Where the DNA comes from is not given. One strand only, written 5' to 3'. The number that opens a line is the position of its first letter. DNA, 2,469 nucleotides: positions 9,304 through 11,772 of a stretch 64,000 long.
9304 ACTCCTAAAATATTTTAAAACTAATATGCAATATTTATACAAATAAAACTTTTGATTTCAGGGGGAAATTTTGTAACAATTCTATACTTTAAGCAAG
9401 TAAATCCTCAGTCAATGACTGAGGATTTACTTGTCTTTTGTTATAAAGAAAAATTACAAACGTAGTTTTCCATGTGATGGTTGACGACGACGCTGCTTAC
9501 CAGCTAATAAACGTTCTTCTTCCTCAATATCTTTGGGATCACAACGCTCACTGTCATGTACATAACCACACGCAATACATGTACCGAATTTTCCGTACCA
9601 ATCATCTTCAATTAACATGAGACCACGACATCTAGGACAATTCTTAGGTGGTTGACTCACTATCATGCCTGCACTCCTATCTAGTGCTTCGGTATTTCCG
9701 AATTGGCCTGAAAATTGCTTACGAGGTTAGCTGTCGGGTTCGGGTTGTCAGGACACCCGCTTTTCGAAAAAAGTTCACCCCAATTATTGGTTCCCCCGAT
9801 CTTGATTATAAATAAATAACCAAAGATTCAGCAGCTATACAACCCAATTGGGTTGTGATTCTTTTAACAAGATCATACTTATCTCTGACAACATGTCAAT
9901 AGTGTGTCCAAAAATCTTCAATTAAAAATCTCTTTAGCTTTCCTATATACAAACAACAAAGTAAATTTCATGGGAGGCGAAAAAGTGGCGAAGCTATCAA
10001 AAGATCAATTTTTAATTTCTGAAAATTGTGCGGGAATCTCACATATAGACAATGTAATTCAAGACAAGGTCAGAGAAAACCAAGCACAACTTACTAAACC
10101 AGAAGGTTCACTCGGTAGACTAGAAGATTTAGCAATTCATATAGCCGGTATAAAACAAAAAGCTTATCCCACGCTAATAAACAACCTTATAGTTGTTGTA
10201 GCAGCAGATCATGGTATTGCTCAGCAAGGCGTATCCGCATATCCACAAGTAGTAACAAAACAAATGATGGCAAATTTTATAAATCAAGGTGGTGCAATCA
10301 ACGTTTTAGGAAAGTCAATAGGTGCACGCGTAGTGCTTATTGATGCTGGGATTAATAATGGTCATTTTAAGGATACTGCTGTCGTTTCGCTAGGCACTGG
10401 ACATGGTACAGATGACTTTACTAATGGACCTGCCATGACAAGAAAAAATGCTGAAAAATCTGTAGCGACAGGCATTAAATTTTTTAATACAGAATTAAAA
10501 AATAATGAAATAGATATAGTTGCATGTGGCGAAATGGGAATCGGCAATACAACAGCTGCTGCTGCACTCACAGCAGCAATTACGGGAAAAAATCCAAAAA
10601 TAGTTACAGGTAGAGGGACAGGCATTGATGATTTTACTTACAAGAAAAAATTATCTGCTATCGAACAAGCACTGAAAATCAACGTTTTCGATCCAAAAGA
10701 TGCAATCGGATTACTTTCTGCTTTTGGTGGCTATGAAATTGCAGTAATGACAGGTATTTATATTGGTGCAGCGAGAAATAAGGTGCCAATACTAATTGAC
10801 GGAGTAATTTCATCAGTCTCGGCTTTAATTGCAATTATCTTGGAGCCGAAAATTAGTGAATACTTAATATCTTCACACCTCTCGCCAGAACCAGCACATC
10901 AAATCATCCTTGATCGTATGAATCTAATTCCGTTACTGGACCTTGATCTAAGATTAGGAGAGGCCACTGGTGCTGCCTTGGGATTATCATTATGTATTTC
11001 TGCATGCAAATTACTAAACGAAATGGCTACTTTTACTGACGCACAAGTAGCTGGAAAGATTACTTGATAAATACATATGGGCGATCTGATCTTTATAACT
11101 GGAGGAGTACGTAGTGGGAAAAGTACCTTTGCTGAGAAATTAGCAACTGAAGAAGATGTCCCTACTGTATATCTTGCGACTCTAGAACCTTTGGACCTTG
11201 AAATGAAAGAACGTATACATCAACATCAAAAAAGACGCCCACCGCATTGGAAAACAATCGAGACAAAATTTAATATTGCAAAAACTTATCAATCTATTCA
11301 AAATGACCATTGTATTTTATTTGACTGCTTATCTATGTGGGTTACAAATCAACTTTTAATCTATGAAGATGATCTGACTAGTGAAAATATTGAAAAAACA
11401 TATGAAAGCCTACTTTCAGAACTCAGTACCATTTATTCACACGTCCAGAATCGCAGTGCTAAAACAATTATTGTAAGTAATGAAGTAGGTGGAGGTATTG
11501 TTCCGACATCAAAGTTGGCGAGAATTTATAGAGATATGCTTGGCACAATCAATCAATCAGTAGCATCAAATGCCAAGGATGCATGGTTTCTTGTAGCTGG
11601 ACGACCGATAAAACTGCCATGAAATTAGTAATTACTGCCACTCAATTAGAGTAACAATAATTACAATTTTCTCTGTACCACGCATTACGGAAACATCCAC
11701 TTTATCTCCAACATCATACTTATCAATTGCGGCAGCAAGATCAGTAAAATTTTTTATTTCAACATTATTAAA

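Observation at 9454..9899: c-di-AMP (ydaO-class) riboswitch controlling only a 70-aa zinc-ribbon ORF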

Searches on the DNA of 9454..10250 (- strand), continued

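Call 81: search_rna_families(sources=[L033, L035, L036, L037, L039, L042, L043, L046, L048, L051, L052, L055, L057, L058, L060, L062, L065, L067, L069, L073], threshold=gathering)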
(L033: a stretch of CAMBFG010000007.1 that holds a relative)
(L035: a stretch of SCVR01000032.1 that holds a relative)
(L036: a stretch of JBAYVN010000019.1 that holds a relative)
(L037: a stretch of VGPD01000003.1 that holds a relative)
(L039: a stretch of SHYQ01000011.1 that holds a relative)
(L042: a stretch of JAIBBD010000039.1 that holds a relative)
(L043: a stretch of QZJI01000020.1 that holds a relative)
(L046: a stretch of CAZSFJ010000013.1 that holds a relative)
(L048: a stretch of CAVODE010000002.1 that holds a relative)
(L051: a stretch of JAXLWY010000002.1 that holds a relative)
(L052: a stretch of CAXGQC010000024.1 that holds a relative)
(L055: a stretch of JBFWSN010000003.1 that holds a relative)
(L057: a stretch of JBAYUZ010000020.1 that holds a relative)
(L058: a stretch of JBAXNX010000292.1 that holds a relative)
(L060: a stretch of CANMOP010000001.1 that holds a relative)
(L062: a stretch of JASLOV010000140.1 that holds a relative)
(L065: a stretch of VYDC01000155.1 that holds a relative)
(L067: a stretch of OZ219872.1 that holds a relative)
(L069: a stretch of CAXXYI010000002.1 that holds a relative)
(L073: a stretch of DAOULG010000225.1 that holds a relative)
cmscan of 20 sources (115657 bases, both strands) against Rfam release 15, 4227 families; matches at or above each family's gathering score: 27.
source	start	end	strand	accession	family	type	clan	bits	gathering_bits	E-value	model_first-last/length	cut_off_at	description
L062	2812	2955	+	RF00379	c-di-AMP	Cis-reg; riboswitch;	-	86.6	38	1.4e-18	1-134/134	no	c-di-AMP riboswitch aptamer (ydaO/yuaA leader)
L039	2816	2956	+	RF00379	c-di-AMP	Cis-reg; riboswitch;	-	85.4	38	3.1e-18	1-134/134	no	c-di-AMP riboswitch aptamer (ydaO/yuaA leader)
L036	2810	2955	+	RF00379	c-di-AMP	Cis-reg; riboswitch;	-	84.1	38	7.3e-18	1-134/134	no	c-di-AMP riboswitch aptamer (ydaO/yuaA leader)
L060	2809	2948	+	RF00379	c-di-AMP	Cis-reg; riboswitch;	-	81.5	38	3.8e-17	1-134/134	no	c-di-AMP riboswitch aptamer (ydaO/yuaA leader)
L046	2813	2949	+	RF00379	c-di-AMP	Cis-reg; riboswitch;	-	80.9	38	5.9e-17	1-134/134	no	c-di-AMP riboswitch aptamer (ydaO/yuaA leader)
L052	2291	2427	+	RF00379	c-di-AMP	Cis-reg; riboswitch;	-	80.5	38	7.1e-17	1-134/134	no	c-di-AMP riboswitch aptamer (ydaO/yuaA leader)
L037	2808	2956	+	RF00379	c-di-AMP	Cis-reg; riboswitch;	-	79.7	38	1.2e-16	1-134/134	no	c-di-AMP riboswitch aptamer (ydaO/yuaA leader)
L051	2806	2952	+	RF00379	c-di-AMP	Cis-reg; riboswitch;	-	79.6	38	1.3e-16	1-134/134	no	c-di-AMP riboswitch aptamer (ydaO/yuaA leader)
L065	2794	2926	+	RF00379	c-di-AMP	Cis-reg; riboswitch;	-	78.3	38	3e-16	1-134/134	no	c-di-AMP riboswitch aptamer (ydaO/yuaA leader)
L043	366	514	+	RF00379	c-di-AMP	Cis-reg; riboswitch;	-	77.1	38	6.4e-16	1-134/134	no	c-di-AMP riboswitch aptamer (ydaO/yuaA leader)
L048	2804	2951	+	RF00379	c-di-AMP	Cis-reg; riboswitch;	-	76.5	38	9.7e-16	1-134/134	no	c-di-AMP riboswitch aptamer (ydaO/yuaA leader)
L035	2804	2953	+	RF00379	c-di-AMP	Cis-reg; riboswitch;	-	74.9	38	2.6e-15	1-134/134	no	c-di-AMP riboswitch aptamer (ydaO/yuaA leader)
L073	2794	2926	+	RF00379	c-di-AMP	Cis-reg; riboswitch;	-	74.4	38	3.6e-15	1-134/134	no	c-di-AMP riboswitch aptamer (ydaO/yuaA leader)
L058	1303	1439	+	RF00379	c-di-AMP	Cis-reg; riboswitch;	-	73.4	38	7.1e-15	1-134/134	no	c-di-AMP riboswitch aptamer (ydaO/yuaA leader)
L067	2778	2929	+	RF00379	c-di-AMP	Cis-reg; riboswitch;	-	73.1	38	8.7e-15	1-134/134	no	c-di-AMP riboswitch aptamer (ydaO/yuaA leader)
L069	2791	2926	+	RF00379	c-di-AMP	Cis-reg; riboswitch;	-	73.1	38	8.2e-15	1-134/134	no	c-di-AMP riboswitch aptamer (ydaO/yuaA leader)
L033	2805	2955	+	RF00379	c-di-AMP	Cis-reg; riboswitch;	-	70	38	6.1e-14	1-134/134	no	c-di-AMP riboswitch aptamer (ydaO/yuaA leader)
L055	2804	2954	+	RF00379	c-di-AMP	Cis-reg; riboswitch;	-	68.7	38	1.4e-13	1-134/134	no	c-di-AMP riboswitch aptamer (ydaO/yuaA leader)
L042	2815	2938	+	RF00379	c-di-AMP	Cis-reg; riboswitch;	-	66.5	38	5.9e-13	11-119/134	no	c-di-AMP riboswitch aptamer (ydaO/yuaA leader)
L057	2815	2941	+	RF00379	c-di-AMP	Cis-reg; riboswitch;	-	64.4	38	2.3e-12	12-118/134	no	c-di-AMP riboswitch aptamer (ydaO/yuaA leader)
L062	342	491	-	RF00174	Cobalamin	Cis-reg; riboswitch;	CL00101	51.7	31.5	9.8e-10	1-189/189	no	Cobalamin riboswitch aptamer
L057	2525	2668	-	RF00174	Cobalamin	Cis-reg; riboswitch;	CL00101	49.1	31.5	5.4e-09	1-189/189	no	Cobalamin riboswitch aptamer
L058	1002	1142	-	RF00174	Cobalamin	Cis-reg; riboswitch;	CL00101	40.7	31.5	1.4e-06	1-189/189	no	Cobalamin riboswitch aptamer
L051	1754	1825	-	RF00174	Cobalamin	Cis-reg; riboswitch;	CL00101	38.9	31.5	4.6e-06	46-168/189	no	Cobalamin riboswitch aptamer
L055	2487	2635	-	RF00174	Cobalamin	Cis-reg; riboswitch;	CL00101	37.7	31.5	1e-05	1-189/189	no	Cobalamin riboswitch aptamer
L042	2481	2627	-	RF00174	Cobalamin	Cis-reg; riboswitch;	CL00101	36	31.5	3.1e-05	1-189/189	no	Cobalamin riboswitch aptamer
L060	2530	2656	-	RF00174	Cobalamin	Cis-reg; riboswitch;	CL00101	34.4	31.5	9e-05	1-189/189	no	Cobalamin riboswitch aptamer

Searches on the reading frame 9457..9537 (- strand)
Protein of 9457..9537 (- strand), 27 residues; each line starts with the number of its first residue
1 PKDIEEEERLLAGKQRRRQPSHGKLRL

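Call 82: search_solved_structures(query=window:9457-9537:-, max_evalue=10, show_alignments=3)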
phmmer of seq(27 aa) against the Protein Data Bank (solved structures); distinct sequences matched with E-value up to 10: 0.
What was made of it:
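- Closest known: TFIIB / RPC10 / Rpb9 N-terminal zinc ribbons. Different: None of these carries the helix plus the invariant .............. C-terminal peptide (call 82).
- The tail has no detectable similarity to anything solved (call 82).
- Tried and rejected: The tail peptide gave no hit against PDB (call 82).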

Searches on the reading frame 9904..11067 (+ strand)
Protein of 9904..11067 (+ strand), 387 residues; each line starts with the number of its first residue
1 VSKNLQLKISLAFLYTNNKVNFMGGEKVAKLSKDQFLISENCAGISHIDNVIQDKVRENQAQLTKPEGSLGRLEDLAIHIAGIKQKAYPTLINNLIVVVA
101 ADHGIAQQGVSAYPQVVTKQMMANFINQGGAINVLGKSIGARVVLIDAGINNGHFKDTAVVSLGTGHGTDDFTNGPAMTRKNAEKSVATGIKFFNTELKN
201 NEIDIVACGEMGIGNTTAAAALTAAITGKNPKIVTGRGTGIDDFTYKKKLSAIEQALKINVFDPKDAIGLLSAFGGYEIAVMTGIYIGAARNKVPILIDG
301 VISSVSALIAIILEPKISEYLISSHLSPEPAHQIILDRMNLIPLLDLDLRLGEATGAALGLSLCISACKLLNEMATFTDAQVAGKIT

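Call 4: search_protein_families(library=pfam, proteins=[window:9904-11067:+], max_evalue=0.1)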
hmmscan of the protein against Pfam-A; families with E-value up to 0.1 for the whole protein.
window:9904-11067:+ (387 aa): 1 family
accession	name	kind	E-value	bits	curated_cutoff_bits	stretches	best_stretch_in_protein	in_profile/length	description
PF02277.22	DBI_PRT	-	1e-120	403.4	22.6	1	45-382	1-329/329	Phosphoribosyltransferase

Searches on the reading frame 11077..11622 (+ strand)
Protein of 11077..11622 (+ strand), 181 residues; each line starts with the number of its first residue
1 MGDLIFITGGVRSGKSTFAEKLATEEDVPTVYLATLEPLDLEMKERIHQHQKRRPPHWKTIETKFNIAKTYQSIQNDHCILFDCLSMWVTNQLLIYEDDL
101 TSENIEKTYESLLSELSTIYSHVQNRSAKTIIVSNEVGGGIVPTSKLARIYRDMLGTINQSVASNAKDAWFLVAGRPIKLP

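Call 4: search_protein_families(library=pfam, proteins=[window:11077-11622:+], max_evalue=0.1)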
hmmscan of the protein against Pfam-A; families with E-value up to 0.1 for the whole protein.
window:11077-11622:+ (181 aa): 7 families
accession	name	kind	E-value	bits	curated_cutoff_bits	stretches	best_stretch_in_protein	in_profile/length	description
PF02283.22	CobU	-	9e-57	191.7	27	1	5-180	1-168/168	Cobinamide kinase / cobinamide phosphate guanyltransferase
PF13238.12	AAA_18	-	0.0002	22.3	29.4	1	5-96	1-92/128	AAA domain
PF00350.29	Dynamin_N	-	0.0004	20.9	27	1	5-75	1-72/168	Dynamin family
PF13173.12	AAA_14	-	0.017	15.6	27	1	4-46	4-48/129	AAA domain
PF01637.24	ATPase_2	-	0.045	14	33.2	1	4-134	22-154/225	ATPase domain predominantly from Archaea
PF13401.12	AAA_22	-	0.063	14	27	0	4-37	7-42/130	AAA domain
PF13521.12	AAA_28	-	0.065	13.9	27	0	5-83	2-80/164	AAA domain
